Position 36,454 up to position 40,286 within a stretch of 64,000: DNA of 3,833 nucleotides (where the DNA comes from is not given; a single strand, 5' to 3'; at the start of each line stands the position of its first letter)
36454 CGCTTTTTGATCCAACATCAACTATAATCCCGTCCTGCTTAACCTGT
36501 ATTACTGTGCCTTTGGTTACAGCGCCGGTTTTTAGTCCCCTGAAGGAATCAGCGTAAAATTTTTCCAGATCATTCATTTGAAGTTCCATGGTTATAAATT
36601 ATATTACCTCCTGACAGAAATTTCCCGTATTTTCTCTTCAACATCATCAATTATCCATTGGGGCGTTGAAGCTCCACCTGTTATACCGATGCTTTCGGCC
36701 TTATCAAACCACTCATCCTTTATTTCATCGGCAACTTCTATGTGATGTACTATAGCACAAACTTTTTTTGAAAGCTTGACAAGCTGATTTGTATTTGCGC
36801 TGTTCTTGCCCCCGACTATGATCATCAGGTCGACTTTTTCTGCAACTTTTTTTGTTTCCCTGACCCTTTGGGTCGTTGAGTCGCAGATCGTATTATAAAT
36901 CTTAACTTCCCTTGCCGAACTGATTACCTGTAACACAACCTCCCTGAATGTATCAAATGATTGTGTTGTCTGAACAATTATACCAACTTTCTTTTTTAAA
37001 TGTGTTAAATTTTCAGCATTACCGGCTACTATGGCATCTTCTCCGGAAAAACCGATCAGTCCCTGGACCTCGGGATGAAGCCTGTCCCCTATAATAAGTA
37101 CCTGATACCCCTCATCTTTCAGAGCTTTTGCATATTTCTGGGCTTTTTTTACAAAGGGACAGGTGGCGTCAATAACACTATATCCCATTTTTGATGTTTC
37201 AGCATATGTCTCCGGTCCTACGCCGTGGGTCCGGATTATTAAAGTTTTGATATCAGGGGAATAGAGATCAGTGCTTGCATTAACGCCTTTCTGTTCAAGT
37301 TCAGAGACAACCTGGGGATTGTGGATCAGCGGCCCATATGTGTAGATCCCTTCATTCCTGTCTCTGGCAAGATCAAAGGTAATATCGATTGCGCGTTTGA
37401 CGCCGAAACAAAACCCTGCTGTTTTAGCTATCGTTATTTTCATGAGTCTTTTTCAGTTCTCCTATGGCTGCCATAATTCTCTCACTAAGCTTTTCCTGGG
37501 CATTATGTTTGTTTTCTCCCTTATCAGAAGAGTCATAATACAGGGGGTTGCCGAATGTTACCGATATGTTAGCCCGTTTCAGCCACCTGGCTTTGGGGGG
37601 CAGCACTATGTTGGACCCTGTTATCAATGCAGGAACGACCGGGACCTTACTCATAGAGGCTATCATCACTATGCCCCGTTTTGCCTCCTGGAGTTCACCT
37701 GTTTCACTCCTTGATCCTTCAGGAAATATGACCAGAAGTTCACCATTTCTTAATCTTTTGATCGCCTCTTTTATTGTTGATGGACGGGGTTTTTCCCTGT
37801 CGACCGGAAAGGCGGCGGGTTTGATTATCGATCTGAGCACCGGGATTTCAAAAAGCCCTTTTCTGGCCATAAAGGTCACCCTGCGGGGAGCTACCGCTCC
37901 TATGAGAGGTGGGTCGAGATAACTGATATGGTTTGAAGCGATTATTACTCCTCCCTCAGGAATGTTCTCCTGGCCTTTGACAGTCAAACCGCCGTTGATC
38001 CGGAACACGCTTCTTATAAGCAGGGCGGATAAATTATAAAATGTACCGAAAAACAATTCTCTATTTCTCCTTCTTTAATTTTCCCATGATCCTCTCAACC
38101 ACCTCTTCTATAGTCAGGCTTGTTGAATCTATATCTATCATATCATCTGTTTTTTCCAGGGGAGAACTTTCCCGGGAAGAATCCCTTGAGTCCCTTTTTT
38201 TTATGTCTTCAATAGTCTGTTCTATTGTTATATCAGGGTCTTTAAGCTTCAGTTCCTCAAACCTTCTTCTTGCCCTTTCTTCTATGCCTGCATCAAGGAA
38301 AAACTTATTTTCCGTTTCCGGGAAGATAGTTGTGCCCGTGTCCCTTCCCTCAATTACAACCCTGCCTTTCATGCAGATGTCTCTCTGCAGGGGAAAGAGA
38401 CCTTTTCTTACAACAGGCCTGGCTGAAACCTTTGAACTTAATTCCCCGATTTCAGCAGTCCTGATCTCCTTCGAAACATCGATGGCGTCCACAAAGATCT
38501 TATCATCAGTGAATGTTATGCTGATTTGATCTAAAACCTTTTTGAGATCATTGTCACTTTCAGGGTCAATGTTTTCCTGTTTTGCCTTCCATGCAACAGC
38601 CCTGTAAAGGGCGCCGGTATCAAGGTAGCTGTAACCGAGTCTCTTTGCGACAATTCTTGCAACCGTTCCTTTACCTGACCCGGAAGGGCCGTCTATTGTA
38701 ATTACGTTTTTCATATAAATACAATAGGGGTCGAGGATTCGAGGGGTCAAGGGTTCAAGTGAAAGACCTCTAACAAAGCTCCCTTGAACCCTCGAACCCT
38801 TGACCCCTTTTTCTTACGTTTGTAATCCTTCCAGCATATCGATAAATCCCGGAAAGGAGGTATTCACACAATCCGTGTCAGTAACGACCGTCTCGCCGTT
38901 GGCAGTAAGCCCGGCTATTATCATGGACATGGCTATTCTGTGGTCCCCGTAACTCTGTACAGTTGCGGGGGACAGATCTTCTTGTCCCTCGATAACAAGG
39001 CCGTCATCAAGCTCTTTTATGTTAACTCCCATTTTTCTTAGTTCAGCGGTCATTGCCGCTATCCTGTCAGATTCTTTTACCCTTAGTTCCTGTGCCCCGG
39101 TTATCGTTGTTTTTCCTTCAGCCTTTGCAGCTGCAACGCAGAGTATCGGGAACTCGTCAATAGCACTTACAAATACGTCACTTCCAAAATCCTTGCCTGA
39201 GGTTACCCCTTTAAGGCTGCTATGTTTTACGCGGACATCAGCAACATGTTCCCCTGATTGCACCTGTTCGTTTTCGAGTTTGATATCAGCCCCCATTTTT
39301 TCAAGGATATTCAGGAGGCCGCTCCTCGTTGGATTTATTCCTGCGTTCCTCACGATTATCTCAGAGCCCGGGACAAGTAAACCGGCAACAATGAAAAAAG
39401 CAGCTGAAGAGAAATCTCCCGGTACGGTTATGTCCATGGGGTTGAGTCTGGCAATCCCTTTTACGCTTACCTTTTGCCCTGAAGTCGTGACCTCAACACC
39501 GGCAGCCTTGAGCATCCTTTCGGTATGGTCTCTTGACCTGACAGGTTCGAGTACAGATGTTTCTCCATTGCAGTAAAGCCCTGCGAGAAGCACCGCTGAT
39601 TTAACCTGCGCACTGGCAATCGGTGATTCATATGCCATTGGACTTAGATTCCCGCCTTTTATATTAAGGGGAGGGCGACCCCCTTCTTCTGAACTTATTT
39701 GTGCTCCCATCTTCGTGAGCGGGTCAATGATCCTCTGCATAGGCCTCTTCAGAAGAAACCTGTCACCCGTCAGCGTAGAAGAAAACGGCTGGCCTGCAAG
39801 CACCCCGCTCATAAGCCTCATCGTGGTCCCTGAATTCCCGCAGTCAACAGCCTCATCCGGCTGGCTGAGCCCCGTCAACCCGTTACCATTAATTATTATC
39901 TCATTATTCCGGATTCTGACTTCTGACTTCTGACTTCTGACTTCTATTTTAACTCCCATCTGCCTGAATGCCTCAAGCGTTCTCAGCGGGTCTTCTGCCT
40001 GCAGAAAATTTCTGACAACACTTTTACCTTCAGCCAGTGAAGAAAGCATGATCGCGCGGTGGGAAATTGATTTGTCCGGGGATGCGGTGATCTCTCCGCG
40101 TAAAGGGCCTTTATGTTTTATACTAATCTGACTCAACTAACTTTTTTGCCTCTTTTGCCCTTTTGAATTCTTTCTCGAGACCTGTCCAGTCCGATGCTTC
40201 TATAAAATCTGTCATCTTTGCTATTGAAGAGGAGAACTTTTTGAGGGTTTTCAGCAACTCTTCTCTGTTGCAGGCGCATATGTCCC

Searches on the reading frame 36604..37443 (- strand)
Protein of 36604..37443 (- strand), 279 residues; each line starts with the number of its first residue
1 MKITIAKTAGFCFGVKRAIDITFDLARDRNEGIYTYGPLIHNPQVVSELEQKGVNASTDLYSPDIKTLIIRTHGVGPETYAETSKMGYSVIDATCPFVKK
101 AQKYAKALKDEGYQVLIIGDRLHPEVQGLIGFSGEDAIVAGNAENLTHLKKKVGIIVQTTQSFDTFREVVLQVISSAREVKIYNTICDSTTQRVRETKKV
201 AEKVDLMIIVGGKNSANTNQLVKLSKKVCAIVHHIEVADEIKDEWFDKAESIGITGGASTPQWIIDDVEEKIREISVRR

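Call 81: search_protein_families(library=pfam, proteins=[window:36604-37443:-], max_evalue=1e-8)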
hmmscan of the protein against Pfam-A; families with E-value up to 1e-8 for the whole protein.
window:36604-37443:- (279 aa): 1 family
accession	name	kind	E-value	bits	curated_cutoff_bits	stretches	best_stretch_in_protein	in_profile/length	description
PF02401.23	LYTB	-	1.5e-92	310.1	24.5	1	3-272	1-266/267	LytB protein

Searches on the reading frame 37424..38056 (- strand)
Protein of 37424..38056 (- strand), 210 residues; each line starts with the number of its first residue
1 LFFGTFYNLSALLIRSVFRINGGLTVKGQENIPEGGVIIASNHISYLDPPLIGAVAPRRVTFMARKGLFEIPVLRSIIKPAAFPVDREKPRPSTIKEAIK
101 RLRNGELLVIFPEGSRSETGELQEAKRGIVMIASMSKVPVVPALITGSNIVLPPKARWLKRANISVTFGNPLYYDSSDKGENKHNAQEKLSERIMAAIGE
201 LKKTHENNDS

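Call 81: search_protein_families(library=pfam, proteins=[window:37424-38056:-], max_evalue=1e-8)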
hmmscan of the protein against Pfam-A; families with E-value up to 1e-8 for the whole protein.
window:37424-38056:- (210 aa): 1 family
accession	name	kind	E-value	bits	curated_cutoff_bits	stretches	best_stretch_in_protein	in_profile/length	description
PF01553.26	Acyltransferase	-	5.5e-30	104.3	23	1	24-145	2-131/132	Acyltransferase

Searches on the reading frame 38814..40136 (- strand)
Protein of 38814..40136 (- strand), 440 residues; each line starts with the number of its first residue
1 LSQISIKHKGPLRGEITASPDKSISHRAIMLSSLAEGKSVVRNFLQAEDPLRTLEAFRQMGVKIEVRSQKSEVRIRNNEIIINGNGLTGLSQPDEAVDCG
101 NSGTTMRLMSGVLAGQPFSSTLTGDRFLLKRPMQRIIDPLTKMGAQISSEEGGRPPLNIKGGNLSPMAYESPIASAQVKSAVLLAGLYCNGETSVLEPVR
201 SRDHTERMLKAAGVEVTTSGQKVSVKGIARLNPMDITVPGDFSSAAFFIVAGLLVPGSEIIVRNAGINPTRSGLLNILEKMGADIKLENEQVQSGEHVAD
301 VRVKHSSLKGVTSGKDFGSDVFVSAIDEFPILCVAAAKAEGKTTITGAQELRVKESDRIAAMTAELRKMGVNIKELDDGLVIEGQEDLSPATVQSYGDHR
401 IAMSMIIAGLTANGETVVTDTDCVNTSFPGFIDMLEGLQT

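Call 81: search_protein_families(library=pfam, proteins=[window:38814-40136:-], max_evalue=1e-8)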
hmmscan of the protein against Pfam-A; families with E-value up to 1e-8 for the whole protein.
window:38814-40136:- (440 aa): 1 family
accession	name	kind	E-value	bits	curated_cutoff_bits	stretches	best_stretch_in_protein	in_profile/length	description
PF00275.25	EPSP_synthase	-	3.9e-124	415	22.8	1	8-435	3-417/417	EPSP synthase (3-phosphoshikimate 1-carboxyvinyltransferase)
